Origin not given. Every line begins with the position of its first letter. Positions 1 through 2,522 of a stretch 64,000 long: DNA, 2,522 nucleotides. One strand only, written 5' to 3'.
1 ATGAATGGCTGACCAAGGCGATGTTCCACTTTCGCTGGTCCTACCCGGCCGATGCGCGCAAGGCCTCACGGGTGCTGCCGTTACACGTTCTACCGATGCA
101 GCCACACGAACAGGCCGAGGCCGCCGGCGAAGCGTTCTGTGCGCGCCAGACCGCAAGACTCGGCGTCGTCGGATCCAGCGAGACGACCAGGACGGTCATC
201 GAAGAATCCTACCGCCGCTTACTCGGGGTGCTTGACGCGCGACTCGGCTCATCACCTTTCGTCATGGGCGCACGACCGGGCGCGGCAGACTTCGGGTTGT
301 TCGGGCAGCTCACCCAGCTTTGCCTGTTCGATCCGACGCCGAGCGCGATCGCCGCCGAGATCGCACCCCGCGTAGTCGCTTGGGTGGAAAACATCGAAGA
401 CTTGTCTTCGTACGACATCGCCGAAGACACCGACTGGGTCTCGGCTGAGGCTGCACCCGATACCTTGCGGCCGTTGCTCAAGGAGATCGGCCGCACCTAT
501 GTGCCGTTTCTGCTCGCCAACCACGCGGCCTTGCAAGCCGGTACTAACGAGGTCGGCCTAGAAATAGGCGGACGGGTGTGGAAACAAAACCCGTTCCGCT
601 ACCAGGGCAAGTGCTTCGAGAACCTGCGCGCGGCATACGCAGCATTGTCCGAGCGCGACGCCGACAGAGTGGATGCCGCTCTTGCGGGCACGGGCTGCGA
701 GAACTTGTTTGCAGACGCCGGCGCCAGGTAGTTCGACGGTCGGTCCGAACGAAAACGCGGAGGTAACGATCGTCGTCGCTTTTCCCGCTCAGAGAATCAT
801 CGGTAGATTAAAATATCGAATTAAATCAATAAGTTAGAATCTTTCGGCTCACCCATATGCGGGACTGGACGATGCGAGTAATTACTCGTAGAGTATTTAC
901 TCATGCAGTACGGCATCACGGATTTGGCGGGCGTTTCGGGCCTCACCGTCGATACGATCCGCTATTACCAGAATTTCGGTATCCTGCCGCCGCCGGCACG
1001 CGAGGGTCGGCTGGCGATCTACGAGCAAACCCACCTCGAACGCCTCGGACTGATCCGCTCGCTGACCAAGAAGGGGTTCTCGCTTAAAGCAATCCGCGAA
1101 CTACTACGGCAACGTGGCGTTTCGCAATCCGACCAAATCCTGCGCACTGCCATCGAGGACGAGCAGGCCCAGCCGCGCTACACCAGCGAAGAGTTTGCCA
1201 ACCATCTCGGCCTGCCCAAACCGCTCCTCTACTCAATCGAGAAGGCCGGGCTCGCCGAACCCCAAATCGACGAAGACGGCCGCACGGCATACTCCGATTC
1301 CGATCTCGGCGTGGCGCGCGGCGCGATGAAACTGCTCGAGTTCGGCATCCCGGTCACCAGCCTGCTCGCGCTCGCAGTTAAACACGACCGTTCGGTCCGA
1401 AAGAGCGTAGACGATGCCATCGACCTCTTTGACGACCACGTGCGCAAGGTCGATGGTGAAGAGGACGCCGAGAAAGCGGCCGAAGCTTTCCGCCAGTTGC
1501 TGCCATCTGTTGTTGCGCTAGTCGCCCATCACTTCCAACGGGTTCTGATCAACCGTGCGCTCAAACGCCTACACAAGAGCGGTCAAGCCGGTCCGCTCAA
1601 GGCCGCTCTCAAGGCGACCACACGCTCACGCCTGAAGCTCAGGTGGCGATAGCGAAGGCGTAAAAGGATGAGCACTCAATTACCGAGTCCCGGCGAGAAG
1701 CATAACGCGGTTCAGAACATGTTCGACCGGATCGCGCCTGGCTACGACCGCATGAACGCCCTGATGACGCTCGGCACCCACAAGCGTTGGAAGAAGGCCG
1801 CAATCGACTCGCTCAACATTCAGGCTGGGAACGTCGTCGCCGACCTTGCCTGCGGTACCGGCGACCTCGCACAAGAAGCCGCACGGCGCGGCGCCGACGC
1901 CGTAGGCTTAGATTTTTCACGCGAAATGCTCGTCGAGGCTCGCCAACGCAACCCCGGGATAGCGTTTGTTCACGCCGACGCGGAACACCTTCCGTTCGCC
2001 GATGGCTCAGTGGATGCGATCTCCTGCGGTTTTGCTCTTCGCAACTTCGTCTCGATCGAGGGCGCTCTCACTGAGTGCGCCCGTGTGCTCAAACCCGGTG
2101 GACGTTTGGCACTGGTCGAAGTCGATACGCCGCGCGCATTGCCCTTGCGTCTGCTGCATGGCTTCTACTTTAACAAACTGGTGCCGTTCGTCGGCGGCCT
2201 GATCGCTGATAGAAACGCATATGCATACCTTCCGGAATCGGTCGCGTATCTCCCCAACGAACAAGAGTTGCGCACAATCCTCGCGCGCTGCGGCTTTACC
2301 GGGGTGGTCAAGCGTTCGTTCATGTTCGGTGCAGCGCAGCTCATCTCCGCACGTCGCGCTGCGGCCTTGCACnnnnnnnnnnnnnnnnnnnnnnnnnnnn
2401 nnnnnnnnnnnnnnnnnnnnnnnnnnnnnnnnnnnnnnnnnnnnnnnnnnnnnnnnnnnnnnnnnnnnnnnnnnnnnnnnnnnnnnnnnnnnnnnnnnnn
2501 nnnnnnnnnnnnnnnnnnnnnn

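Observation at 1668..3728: Single ORF fusing the last (MenG/UbiE methyltransferase) and first (MenF isochorismate synthase) menaquinone-pathway enzymes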

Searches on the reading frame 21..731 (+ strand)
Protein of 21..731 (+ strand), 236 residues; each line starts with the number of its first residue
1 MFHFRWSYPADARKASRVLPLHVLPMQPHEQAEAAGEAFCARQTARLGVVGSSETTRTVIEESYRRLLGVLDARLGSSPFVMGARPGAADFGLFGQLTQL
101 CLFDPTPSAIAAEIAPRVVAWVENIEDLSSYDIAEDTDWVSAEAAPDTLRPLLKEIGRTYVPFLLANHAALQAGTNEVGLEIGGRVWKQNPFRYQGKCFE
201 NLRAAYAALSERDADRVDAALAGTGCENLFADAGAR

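Call 5: search_protein_families(library=pfam, proteins=[window:21-731:+], max_evalue=0.001)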
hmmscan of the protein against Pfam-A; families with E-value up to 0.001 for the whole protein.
window:21-731:+ (236 aa): 4 families
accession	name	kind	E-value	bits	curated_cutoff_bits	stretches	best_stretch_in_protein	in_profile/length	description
PF13410.11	GST_C_2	-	1.3e-07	32.1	24.9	1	60-123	7-68/69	Glutathione S-transferase, C-terminal domain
PF17171.9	GST_C_6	-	5.6e-05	23.3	28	1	67-125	4-64/64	Glutathione S-transferase, C-terminal domain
PF00043.30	GST_C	-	9.5e-05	23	20.7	1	61-126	28-90/93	Glutathione S-transferase, C-terminal domain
PF14497.11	GST_C_3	-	0.00073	20.1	21.6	0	56-128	23-94/104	Glutathione S-transferase, C-terminal domain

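Call 6: search_protein_families(library=ncbifam, proteins=[window:21-731:+], max_evalue=0.001)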
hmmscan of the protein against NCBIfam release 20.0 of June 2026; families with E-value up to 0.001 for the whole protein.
window:21-731:+ (236 aa): 0 families

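Call 45: search_protein_families(library=ncbifam, proteins=[window:21-731:+], max_evalue=0.00001)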
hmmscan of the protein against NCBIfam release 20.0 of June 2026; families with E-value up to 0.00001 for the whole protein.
window:21-731:+ (236 aa): 0 families

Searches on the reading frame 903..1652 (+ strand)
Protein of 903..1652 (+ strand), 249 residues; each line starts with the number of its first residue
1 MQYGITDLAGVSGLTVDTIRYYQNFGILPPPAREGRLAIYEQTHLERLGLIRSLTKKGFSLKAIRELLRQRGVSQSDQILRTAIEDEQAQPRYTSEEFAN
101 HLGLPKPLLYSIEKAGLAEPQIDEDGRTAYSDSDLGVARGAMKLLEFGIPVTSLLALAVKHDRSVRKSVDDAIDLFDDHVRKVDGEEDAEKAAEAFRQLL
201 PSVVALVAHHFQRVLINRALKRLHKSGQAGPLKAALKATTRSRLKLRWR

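Call 5: search_protein_families(library=pfam, proteins=[window:903-1652:+], max_evalue=0.001)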
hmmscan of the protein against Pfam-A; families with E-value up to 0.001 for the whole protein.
window:903-1652:+ (249 aa): 3 families
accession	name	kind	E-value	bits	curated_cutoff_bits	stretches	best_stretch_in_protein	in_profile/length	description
PF13411.12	MerR_1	-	1.2e-25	89.9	21.6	2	3-70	1-68/69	MerR HTH family regulatory protein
PF00376.29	MerR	-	1.3e-06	28.6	28.2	1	5-33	2-30/38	MerR family regulatory protein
PF09278.17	MerR-DNA-bind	-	0.00085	20.3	25.4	1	45-82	1-43/65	MerR, DNA binding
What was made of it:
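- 903..1652 (+): MerR-family regulator gene (249 aa), first gene of the conserved merR-menG-menF module. Pfam MerR_1, E 1.2e-25 (call 5).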

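Call 6: search_protein_families(library=ncbifam, proteins=[window:903-1652:+], max_evalue=0.001)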
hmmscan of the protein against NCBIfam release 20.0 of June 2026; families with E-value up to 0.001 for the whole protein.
window:903-1652:+ (249 aa): 12 families
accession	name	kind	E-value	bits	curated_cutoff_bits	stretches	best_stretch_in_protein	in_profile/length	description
NF050798.1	TF_FtsR_Actino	equivalog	3.8e-13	50.1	150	1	14-208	17-215/223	transcriptional regulator FtsR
TIGR02047.1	CadR-PbrR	equivalog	4e-12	46.3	151.45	1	5-72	3-71/127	Cd(II)/Pb(II)-responsive transcriptional regulator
TIGR02051.1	MerR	equivalog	3.1e-11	43.6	150.85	1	5-73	2-71/124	mercury resistance transcriptional regulator MerR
TIGR02044.1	CueR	equivalog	4.4e-11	42.9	147.4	1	5-69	3-68/127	Cu(I)-responsive transcriptional regulator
NF007069.0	PRK09514.1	equivalog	2.7e-10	40.4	143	1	3-69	2-69/141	Zn(2+)-responsive transcriptional regulator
NF047375.1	HeatShock_HspR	equivalog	3.9e-09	36.4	105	1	3-71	4-73/92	heat shock protein transcriptional repressor HspR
TIGR02043.1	ZntR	equivalog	7.2e-09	35.9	167.95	1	3-69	2-69/131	Zn(2+)-responsive transcriptional regulator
NF007590.0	PRK10227.1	equivalog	1.6e-08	34.7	244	1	5-68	3-67/135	Cu(I)-responsive transcriptional regulator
NF010315.0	PRK13752.1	subfamily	5.5e-08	33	261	1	7-70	12-76/144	mercury resistance transcriptional regulator MerR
NF041849.1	trans_regNmlR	equivalog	9.3e-07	28.9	175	1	5-73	3-74/117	stress response transcriptional regulator NmlR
NF047377.1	heat_HspR_dupli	exception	0.00017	21.1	300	0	15-73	18-78/214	heat shock protein transcriptional repressor HspR, fused homodimer type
TIGR02054.1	MerD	equivalog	0.00092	19.7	103.65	0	3-78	4-80/120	mercuric resistance transcriptional repressor MerD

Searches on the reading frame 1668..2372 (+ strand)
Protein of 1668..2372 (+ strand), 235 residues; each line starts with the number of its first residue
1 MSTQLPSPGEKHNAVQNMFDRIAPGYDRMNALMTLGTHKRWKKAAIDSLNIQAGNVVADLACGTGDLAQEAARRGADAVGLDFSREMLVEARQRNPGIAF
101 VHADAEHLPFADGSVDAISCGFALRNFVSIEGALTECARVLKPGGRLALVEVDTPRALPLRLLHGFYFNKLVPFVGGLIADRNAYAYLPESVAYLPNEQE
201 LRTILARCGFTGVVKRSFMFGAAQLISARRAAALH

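Call 6: search_protein_families(library=ncbifam, proteins=[window:1668-2372:+], max_evalue=0.001)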
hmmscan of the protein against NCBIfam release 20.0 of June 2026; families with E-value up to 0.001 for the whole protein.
window:1668-2372:+ (235 aa): 40 families (the best 25 are shown)
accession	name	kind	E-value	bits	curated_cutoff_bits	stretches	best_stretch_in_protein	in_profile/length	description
NF001244.0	PRK00216.1-5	equivalog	2e-66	223.6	216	1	10-229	5-234/236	bifunctional demethylmenaquinone methyltransferase/2-methoxy-6-polyprenyl-1,4-benzoquinol methylase UbiE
TIGR01934.1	MenG_MenH_UbiE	subfamily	2.6e-65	219.8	158.35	1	15-229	1-222/223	ubiquinone/menaquinone biosynthesis methyltransferase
NF001241.0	PRK00216.1-2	equivalog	3.8e-51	173.9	327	1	11-230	9-229/231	demethylmenaquinone methyltransferase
NF052510.1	methyltran_MpqE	exception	7.3e-48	163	335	1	10-221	3-225/234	methyl-plastoquinone biosynthesis methyltransferase MpqE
NF001242.0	PRK00216.1-3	equivalog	2.9e-44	151.4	351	1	9-228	24-255/258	bifunctional demethylmenaquinone methyltransferase/2-methoxy-6-polyprenyl-1,4-benzoquinol methylase UbiE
NF001240.0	PRK00216.1-1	equivalog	5.4e-43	146.8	378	1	10-215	20-235/251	bifunctional demethylmenaquinone methyltransferase/2-methoxy-6-polyprenyl-1,4-benzoquinol methylase UbiE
TIGR02752.1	MenG_heptapren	equivalog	1.6e-42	145.6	419.85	1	11-224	3-225/231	demethylmenaquinone methyltransferase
NF001243.0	PRK00216.1-4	equivalog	1.7e-42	145.4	235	1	11-224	5-227/237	demethylmenaquinone methyltransferase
NF043040.1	corrin_prot_MT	hypoth_equivalog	4.6e-24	85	180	1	23-168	12-166/216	corrinoid protein-associated methyltransferase CpaM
NF045667.1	MTase_DVU1556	equivalog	1.1e-23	83.8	155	1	44-153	13-123/213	DVU_1556 family methyltransferase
NF004452.0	PRK05785.1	equivalog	8.4e-21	74.5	207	1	9-207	5-202/228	hypothetical protein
NF007610.0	PRK10258.1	equivalog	6.8e-17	61.6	342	1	13-150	7-139/251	malonyl-ACP O-methyltransferase BioC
TIGR02072.1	BioC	equivalog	2.2e-16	60.4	184.95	1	55-149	36-132/244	malonyl-ACP O-methyltransferase BioC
NF008823.0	PRK11873.1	subfamily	3.3e-13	49.7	263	1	49-162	73-194/272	arsenite methyltransferase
NF047649.1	MTase_UXPK_star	exception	3.5e-13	49.2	460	1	50-152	74-184/283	methyltransferase/UXPK-star double selenoprotein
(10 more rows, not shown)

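Call 21: search_solved_structures(query=window:1668-2372:+, max_evalue=1e-10, show_alignments=2)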
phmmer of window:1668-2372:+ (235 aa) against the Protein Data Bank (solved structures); distinct sequences matched with E-value up to 1e-10: 4.
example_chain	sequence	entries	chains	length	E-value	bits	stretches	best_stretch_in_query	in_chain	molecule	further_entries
4obw_A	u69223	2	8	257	4.6e-19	72.2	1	11-223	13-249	2-methoxy-6-polyprenyl-1,4-benzoquinol methylase, mitochondrial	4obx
3ccf_A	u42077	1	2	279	1.1e-11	48.1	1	45-148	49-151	Cyclopropane-fatty-acyl-phospholipid synthase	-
5gm1_A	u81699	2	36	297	4.6e-11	46.1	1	33-152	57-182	O-methylransferase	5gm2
1xxl_A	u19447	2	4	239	8.5e-11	45.2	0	48-156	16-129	YcgJ protein | ycgJ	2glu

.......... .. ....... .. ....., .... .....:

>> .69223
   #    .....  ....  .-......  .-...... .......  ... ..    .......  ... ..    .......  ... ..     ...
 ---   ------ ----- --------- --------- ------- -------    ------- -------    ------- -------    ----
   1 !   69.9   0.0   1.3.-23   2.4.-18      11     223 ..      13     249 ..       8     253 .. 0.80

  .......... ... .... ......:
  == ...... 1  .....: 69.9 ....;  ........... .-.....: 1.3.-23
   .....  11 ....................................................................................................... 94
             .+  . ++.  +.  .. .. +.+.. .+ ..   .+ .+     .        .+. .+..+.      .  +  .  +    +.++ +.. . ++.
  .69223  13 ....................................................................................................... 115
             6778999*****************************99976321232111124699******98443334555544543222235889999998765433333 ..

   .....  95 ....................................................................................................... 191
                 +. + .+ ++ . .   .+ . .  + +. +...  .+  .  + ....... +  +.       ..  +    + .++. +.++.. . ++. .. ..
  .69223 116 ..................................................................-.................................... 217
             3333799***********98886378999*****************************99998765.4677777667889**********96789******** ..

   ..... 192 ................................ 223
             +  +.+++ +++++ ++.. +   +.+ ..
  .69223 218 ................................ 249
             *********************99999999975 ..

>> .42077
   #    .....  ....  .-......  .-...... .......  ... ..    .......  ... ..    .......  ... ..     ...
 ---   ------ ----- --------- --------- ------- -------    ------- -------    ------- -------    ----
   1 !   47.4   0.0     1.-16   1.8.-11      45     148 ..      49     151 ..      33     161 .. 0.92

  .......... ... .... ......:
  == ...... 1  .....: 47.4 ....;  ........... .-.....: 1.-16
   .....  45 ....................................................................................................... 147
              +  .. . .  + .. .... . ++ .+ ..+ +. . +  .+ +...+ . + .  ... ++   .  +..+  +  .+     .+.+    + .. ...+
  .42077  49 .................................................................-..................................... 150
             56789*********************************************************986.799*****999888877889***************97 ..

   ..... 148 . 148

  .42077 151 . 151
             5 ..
